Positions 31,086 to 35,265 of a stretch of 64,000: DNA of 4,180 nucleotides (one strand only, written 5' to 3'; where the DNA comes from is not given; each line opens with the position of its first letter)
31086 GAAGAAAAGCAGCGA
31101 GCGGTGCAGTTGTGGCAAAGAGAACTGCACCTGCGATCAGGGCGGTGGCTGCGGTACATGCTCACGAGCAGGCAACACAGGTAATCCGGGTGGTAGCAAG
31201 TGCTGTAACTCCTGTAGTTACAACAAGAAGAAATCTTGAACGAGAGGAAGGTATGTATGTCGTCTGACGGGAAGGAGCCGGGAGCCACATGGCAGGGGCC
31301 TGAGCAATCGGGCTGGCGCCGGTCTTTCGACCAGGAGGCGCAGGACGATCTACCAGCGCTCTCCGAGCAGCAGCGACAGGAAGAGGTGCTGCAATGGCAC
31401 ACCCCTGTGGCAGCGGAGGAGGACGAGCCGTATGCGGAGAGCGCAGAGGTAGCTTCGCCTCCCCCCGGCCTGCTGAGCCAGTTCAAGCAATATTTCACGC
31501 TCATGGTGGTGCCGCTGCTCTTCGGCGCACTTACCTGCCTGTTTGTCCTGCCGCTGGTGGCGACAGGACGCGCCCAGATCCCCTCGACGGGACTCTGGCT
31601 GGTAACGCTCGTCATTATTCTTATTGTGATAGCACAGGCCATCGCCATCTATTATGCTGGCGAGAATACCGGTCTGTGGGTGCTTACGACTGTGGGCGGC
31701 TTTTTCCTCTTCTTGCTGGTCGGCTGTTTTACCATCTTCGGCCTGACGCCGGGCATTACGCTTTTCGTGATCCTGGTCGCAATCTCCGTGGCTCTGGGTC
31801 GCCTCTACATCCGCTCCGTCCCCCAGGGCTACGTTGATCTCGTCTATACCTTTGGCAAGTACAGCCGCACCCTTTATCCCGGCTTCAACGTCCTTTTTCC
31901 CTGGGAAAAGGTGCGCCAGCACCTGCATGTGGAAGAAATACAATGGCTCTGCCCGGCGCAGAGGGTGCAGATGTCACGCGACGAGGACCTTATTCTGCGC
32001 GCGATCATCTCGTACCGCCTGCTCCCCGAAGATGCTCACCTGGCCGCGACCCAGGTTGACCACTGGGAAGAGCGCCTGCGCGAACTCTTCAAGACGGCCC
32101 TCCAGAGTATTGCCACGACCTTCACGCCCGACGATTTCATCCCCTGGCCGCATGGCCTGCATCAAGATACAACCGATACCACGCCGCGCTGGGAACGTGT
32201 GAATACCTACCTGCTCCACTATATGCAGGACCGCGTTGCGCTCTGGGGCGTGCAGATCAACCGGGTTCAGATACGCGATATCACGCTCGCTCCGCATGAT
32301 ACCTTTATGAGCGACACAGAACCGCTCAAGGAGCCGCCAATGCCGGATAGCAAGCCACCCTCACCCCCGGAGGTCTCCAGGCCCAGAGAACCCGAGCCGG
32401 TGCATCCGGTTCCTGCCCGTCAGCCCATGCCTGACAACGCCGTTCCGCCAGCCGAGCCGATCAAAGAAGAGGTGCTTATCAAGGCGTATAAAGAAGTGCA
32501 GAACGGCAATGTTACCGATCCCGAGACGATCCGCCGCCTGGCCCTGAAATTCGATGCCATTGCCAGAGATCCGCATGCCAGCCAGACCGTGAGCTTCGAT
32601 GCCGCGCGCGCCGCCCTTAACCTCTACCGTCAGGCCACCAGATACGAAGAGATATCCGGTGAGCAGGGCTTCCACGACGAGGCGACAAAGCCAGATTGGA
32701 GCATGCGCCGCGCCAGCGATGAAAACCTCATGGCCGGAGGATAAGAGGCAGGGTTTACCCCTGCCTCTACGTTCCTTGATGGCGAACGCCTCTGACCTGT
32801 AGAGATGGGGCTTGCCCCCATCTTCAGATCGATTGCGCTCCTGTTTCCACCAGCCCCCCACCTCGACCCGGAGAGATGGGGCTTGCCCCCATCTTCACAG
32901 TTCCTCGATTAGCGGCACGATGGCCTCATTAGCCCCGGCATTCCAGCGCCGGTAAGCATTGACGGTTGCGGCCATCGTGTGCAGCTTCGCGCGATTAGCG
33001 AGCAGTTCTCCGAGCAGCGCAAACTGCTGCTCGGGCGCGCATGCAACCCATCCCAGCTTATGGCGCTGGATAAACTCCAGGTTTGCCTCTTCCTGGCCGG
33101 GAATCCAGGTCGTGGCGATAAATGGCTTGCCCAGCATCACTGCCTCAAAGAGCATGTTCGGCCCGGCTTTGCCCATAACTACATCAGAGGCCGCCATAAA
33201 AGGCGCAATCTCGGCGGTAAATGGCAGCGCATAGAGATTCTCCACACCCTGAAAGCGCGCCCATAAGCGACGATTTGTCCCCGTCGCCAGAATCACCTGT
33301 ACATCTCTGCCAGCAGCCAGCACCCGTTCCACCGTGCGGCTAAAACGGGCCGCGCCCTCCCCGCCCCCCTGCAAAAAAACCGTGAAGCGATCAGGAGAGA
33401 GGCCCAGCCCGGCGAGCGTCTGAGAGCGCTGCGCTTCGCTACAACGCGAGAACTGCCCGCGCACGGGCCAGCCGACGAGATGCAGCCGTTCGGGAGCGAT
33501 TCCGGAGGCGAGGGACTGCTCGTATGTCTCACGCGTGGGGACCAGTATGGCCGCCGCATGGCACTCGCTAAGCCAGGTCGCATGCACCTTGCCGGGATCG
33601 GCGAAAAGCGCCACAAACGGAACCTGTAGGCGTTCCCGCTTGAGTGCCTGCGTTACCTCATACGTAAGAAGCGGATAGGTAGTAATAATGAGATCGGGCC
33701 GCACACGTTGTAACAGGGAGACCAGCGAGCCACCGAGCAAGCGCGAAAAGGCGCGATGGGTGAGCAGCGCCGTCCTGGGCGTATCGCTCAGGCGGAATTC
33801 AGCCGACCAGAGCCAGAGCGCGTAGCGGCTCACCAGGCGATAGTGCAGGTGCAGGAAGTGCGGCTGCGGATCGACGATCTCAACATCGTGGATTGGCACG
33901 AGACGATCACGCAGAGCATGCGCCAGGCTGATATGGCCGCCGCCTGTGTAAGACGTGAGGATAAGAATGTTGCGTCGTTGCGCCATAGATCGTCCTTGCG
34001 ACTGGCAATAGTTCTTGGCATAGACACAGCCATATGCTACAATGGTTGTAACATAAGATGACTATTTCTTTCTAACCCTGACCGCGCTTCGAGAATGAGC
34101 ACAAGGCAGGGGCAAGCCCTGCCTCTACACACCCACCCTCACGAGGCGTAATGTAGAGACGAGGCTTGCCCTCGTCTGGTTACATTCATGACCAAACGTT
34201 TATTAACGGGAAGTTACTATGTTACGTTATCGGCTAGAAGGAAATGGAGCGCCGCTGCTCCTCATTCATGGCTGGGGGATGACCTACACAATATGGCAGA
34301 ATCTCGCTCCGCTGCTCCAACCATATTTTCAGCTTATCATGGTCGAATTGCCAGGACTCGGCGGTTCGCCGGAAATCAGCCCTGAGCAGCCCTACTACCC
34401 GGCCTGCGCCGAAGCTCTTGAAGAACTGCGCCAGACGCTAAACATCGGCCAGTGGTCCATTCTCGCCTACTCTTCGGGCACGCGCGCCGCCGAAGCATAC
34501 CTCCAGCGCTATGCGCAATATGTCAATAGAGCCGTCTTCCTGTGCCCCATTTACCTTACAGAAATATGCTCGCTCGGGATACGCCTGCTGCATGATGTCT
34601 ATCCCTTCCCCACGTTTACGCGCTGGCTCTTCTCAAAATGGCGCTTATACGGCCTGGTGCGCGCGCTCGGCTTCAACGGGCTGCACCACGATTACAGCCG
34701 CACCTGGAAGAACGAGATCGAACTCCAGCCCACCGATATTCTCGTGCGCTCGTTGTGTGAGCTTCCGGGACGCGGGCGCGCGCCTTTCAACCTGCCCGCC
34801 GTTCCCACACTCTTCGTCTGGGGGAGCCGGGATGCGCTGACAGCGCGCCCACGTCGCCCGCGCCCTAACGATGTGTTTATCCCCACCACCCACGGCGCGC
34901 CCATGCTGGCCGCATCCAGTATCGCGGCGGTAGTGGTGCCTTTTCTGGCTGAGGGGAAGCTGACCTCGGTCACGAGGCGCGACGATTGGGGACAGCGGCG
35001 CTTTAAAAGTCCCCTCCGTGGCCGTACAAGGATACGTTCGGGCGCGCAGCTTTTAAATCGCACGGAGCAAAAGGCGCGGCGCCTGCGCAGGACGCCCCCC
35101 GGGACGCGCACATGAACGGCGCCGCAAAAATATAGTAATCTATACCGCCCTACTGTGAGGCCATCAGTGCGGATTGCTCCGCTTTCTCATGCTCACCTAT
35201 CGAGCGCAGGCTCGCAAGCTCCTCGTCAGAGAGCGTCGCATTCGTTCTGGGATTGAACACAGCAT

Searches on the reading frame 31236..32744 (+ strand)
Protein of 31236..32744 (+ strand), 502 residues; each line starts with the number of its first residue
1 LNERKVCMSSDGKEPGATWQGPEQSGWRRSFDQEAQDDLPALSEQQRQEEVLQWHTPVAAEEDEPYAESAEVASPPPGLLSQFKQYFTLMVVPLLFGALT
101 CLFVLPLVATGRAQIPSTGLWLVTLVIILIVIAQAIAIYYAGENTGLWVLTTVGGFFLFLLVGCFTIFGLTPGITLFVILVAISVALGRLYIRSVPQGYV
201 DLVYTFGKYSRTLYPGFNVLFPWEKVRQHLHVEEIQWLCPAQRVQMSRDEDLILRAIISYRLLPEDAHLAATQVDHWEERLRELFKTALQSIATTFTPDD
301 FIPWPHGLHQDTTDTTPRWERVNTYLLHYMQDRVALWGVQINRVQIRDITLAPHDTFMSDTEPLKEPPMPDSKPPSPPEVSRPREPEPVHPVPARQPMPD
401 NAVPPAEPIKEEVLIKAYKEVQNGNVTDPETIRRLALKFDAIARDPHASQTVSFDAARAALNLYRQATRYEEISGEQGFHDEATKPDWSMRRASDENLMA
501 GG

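Call 16: search_protein_families(library=pfam, proteins=[window:31236-32744:+])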
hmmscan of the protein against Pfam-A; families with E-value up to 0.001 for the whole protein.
window:31236-32744:+ (502 aa): 1 family
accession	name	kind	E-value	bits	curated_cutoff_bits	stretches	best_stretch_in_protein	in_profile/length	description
PF01145.31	Band_7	-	2.6e-19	70.4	23.6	1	194-353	2-149/176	SPFH domain / Band 7 family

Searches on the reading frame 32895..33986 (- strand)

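Call 16: search_protein_families(library=pfam, proteins=[window:32895-33986:-])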
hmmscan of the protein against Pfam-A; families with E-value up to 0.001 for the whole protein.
window:32895-33986:- (363 aa): 3 families
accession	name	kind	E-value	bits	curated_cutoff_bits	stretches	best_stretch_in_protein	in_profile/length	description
PF06925.17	MGDG_synth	-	8.3e-12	46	25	1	48-175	42-169/169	Monogalactosyldiacylglycerol (MGDG) synthase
PF04101.22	Glyco_tran_28_C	-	3.4e-11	43.9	22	1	202-296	1-101/166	Glycosyltransferase family 28 C-terminal domain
PF13528.12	Glyco_trans_1_3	-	4.8e-05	23.1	25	0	206-257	8-58/322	Glycosyl transferase family 1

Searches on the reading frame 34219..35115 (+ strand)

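Call 16: search_protein_families(library=pfam, proteins=[window:34219-35115:+])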
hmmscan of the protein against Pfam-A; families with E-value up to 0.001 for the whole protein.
window:34219-35115:+ (298 aa): 2 families
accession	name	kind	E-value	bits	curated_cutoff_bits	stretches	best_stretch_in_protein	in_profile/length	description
PF00561.26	Abhydrolase_1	-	1.6e-17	64.4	25.8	1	12-117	2-103/245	alpha/beta hydrolase fold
PF12697.13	Abhydrolase_6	-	3e-10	41.6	26.3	1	13-230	1-208/217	Alpha/beta hydrolase family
